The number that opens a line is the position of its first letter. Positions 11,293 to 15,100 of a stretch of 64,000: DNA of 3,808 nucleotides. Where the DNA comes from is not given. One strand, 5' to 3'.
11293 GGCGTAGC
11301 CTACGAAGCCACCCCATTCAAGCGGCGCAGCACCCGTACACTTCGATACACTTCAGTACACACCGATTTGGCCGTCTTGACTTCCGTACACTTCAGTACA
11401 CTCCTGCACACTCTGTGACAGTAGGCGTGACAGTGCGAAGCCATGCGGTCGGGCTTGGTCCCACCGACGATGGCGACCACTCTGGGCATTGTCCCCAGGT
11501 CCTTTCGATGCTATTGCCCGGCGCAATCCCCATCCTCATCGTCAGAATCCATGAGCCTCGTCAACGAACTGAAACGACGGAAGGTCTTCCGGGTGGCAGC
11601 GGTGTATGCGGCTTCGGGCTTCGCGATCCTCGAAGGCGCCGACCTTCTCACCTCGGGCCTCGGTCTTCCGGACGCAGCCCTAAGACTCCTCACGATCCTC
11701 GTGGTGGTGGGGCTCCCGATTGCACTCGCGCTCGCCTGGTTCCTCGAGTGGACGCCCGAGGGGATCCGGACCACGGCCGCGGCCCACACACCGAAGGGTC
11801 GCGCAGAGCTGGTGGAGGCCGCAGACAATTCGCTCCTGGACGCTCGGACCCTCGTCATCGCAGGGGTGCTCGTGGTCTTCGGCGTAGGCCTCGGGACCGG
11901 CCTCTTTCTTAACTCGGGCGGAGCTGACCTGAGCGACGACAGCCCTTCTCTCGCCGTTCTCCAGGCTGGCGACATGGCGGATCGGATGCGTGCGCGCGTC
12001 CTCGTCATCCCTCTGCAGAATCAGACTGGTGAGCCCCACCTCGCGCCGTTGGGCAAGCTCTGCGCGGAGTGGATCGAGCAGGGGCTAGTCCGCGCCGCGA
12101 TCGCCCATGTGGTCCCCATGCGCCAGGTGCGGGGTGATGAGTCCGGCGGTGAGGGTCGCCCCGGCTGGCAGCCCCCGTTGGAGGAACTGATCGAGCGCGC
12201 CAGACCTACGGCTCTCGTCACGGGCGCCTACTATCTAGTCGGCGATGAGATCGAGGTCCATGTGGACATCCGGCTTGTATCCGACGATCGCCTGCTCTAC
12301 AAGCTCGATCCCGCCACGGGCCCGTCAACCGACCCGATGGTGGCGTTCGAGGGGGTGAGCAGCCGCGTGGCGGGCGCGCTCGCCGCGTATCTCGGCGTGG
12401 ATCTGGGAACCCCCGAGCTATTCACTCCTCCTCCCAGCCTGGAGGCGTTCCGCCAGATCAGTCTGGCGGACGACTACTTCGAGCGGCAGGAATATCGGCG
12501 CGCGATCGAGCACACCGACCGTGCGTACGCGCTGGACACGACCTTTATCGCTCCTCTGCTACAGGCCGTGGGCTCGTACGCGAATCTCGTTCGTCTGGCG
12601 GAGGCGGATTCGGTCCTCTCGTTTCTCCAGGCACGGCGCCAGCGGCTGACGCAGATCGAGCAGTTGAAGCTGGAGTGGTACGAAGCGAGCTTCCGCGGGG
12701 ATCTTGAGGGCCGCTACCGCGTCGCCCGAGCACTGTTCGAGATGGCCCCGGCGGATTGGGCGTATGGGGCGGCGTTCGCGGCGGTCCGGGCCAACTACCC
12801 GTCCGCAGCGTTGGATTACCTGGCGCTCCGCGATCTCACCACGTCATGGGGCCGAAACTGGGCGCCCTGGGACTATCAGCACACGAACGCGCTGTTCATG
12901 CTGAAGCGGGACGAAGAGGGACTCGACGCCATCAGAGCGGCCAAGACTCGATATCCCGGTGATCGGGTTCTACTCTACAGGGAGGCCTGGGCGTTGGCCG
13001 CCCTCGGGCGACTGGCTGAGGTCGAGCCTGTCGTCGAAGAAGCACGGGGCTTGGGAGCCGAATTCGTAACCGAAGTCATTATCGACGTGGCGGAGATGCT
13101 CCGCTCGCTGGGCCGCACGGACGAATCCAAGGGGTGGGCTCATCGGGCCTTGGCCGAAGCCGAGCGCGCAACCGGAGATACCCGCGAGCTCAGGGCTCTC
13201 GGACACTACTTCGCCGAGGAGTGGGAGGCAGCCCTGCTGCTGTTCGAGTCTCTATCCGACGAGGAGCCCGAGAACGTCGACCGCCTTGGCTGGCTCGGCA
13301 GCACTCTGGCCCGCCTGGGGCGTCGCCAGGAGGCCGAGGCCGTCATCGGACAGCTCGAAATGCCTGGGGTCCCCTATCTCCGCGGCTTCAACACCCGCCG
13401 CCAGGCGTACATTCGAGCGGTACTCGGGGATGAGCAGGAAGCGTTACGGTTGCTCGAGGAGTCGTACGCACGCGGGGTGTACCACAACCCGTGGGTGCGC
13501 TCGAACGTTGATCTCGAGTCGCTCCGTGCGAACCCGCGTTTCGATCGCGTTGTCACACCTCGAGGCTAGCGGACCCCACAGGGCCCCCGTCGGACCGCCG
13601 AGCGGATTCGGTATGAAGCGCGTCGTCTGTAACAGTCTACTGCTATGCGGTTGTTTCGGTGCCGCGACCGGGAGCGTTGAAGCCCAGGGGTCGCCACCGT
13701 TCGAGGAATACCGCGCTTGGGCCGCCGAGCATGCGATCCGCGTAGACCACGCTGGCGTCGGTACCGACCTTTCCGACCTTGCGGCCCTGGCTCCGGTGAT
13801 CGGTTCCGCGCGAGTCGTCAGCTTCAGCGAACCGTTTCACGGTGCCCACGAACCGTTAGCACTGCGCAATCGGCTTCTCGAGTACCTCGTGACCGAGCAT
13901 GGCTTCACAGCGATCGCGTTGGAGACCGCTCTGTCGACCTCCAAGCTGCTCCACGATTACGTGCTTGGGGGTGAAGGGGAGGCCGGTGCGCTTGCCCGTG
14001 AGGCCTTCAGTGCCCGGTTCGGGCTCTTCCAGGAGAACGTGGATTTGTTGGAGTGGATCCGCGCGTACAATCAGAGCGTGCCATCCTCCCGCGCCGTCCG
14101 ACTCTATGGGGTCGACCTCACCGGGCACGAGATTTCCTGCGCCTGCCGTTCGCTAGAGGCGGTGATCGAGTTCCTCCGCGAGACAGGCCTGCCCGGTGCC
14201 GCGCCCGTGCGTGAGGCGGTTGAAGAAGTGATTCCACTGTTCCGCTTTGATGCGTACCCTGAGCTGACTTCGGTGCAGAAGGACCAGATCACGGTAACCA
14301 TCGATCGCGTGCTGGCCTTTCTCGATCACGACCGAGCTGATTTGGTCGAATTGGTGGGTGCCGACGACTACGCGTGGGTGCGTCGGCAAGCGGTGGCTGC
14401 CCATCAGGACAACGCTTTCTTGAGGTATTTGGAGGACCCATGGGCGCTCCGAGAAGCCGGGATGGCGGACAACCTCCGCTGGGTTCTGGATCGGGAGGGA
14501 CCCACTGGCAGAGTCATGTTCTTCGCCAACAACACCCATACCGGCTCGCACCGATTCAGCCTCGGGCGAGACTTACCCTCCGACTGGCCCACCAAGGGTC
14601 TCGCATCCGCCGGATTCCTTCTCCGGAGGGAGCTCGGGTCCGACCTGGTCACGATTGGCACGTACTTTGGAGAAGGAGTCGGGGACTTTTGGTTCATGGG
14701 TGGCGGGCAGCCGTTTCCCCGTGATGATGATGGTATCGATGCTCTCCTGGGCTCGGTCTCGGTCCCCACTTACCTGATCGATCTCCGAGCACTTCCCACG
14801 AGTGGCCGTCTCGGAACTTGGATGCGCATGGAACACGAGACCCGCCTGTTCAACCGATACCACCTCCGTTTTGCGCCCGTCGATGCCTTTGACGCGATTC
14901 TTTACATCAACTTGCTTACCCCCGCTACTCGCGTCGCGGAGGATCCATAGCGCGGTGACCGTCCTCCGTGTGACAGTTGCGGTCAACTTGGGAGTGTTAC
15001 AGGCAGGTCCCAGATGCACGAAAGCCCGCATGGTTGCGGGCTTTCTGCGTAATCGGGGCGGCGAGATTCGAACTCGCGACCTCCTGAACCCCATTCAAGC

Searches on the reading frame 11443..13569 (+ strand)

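Call 8: search_protein_families(library=pfam, proteins=[window:11443-13569:+])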
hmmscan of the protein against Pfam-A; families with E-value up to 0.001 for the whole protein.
window:11443-13569:+ (708 aa): 2 families
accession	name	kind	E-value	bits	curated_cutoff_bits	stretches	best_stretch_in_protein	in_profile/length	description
PF07719.23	TPR_2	-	2.7e-05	24.4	27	0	340-365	6-31/34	Tetratricopeptide repeat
PF14559.12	TPR_19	-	0.00023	21.9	25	1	592-638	5-51/68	Tetratricopeptide repeat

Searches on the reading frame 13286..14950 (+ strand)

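Call 8: search_protein_families(library=pfam, proteins=[window:13286-14950:+])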
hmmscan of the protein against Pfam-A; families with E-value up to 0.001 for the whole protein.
window:13286-14950:+ (554 aa): 1 family
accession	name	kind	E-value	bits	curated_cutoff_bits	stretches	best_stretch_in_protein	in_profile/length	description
PF05139.19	Erythro_esteras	-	9e-44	151.1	26.4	1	202-541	1-355/358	Erythromycin esterase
